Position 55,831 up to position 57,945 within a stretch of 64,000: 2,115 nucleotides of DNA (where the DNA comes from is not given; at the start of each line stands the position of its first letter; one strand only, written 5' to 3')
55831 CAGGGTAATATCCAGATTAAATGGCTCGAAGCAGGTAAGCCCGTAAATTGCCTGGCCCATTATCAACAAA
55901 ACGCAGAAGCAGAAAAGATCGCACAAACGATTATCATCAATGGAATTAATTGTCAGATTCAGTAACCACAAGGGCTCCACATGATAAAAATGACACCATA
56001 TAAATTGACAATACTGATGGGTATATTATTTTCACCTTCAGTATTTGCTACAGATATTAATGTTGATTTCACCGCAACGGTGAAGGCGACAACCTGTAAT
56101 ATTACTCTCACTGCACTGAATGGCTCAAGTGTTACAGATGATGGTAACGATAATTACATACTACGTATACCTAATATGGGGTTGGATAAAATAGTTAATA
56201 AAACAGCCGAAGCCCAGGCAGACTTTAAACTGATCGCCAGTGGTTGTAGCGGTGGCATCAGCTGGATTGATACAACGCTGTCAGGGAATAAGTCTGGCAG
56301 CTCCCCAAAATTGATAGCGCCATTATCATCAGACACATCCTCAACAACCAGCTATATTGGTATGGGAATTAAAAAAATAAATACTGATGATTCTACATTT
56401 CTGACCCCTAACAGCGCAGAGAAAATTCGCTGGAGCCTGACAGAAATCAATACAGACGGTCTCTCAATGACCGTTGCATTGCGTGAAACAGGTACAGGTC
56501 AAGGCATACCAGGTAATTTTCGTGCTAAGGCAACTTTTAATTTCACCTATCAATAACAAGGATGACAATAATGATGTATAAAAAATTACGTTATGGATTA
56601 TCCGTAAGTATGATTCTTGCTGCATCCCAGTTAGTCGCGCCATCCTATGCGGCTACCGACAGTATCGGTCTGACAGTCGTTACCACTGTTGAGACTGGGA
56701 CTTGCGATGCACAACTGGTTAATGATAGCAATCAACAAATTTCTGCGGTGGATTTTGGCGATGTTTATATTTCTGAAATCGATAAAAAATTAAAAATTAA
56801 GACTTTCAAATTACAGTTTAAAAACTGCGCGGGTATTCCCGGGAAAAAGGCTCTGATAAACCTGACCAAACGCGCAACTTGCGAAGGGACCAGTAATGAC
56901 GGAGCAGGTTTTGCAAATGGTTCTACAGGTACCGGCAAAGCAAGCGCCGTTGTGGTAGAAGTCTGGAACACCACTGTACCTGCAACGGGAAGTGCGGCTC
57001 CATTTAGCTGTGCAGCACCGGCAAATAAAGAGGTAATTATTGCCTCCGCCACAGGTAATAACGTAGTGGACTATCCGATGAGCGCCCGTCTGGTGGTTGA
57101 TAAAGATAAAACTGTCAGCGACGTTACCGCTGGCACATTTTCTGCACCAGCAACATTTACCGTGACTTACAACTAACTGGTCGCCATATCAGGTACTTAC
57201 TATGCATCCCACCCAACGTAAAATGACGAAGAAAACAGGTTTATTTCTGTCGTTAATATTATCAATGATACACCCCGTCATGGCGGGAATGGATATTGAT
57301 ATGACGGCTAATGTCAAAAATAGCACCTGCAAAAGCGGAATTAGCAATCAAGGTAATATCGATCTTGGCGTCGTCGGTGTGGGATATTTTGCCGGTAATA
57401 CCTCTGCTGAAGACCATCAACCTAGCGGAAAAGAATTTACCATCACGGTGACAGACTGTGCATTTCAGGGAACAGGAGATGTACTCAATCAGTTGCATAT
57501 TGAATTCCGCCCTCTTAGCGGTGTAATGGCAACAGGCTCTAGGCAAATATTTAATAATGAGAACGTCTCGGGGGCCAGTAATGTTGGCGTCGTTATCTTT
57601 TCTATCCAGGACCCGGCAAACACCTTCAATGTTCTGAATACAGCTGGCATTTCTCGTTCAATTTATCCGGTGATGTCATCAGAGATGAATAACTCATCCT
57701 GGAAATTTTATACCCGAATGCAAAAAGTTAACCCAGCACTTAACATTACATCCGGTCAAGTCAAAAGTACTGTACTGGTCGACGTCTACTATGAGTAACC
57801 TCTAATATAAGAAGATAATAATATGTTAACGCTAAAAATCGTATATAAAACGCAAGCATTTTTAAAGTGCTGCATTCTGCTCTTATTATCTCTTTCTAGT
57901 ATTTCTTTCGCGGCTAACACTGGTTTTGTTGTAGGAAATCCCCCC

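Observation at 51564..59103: Second chaperone-usher system (yadN-yadV-htrE-yadMLKC) within 15 kb of the accessory operon; YadC adhesin allele appears divergent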

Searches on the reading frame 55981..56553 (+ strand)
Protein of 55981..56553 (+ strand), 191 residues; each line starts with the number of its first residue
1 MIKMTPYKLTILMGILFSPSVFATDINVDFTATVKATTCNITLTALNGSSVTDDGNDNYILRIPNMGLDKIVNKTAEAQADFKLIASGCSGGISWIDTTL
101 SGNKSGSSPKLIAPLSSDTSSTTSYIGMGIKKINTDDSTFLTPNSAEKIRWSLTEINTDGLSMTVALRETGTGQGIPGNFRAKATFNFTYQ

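Call 35: search_protein_families(library=ncbifam, proteins=[window:55981-56553:+], max_evalue=0.00001)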
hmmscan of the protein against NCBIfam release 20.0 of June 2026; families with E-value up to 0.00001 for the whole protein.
window:55981-56553:+ (191 aa): 2 families
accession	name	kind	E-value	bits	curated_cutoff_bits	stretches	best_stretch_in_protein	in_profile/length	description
NF011778.0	PRK15241.1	equivalog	1e-43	149.2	228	1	13-191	13-188/188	putative fimbrial protein StaD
NF011834.0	PRK15306.1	equivalog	9.4e-25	87.5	205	1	22-190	26-189/190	fimbrial protein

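Call 36: search_protein_families(library=pfam, proteins=[window:55981-56553:+], max_evalue=0.001)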
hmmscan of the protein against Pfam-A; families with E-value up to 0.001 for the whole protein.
window:55981-56553:+ (191 aa): 1 family
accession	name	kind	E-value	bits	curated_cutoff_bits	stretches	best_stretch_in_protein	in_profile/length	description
PF00419.26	Fimbrial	-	3.5e-19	70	25.6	1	30-191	3-151/151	Fimbrial protein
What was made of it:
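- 55981..56556 (+): yadM, a minor fimbrial subunit (191 aa). Pfam Fimbrial (call 36).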

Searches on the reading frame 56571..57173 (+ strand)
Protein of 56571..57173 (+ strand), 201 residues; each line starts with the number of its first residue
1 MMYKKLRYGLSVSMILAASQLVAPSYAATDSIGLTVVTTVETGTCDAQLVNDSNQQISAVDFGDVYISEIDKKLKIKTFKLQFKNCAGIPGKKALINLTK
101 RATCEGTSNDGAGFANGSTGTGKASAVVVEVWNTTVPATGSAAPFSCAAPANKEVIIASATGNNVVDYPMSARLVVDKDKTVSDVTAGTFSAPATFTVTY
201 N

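Call 35: search_protein_families(library=ncbifam, proteins=[window:56571-57173:+], max_evalue=0.00001)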
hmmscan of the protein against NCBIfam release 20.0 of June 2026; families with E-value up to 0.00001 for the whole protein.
window:56571-57173:+ (201 aa): 6 families
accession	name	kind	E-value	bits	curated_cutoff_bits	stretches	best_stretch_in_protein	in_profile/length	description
NF011797.0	PRK15263.1-3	equivalog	1.1e-111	371.3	206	1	1-201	4-204/204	fimbrial-like protein YadL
NF011795.0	PRK15263.1-1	equivalog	4.5e-99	330.4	392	1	1-201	1-200/200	fimbrial-like protein YadL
NF011796.0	PRK15263.1-2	equivalog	3.5e-52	177.1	213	1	1-201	1-193/193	putative fimbrial protein StaE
NF011798.0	PRK15263.1-4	equivalog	7.4e-42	143.5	372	1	13-200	15-203/204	fimbrial protein StaE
NF011799.0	PRK15263.1-5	equivalog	3.7e-39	134.7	414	1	26-200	25-200/201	putative fimbrial protein StaE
NF011834.0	PRK15306.1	equivalog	3.7e-06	26.8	205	1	13-201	7-190/190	fimbrial protein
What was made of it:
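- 56571..57176 (+): yadL, a minor fimbrial subunit (201 aa). NCBIfam NF011797 (YadL) scores 371 bits against a cutoff of 206 (call 35).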

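Call 36: search_protein_families(library=pfam, proteins=[window:56571-57173:+], max_evalue=0.001)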
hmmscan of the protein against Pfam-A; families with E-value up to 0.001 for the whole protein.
window:56571-57173:+ (201 aa): 1 family
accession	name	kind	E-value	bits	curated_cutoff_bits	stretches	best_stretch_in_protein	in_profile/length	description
PF00419.26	Fimbrial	-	5.5e-07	30.4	25.6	1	51-201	16-151/151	Fimbrial protein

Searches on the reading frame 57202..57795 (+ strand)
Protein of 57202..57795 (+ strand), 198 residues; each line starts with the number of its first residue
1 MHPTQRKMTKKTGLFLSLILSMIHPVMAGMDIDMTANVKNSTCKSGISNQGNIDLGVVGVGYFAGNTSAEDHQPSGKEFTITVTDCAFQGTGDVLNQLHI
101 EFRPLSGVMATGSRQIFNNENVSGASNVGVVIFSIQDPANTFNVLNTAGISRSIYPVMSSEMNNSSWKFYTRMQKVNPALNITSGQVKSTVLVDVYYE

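Call 35: search_protein_families(library=ncbifam, proteins=[window:57202-57795:+], max_evalue=0.00001)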
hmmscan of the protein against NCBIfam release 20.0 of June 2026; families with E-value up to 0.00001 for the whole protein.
window:57202-57795:+ (198 aa): 1 family
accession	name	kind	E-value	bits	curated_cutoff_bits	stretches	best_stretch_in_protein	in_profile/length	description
NF011794.0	PRK15262.1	equivalog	3.1e-90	301.1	132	1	1-198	1-200/200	fimbrial-like protein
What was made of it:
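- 57202..57798 (+): yadK, a minor fimbrial subunit (198 aa). NCBIfam NF011794 scores 301 bits against a cutoff of 132 (call 35).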

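Call 36: search_protein_families(library=pfam, proteins=[window:57202-57795:+], max_evalue=0.001)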
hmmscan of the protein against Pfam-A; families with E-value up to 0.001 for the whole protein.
window:57202-57795:+ (198 aa): 1 family
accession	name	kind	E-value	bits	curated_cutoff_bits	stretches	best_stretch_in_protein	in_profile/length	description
PF00419.26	Fimbrial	-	8.1e-08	33.1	25.6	1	33-198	2-151/151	Fimbrial protein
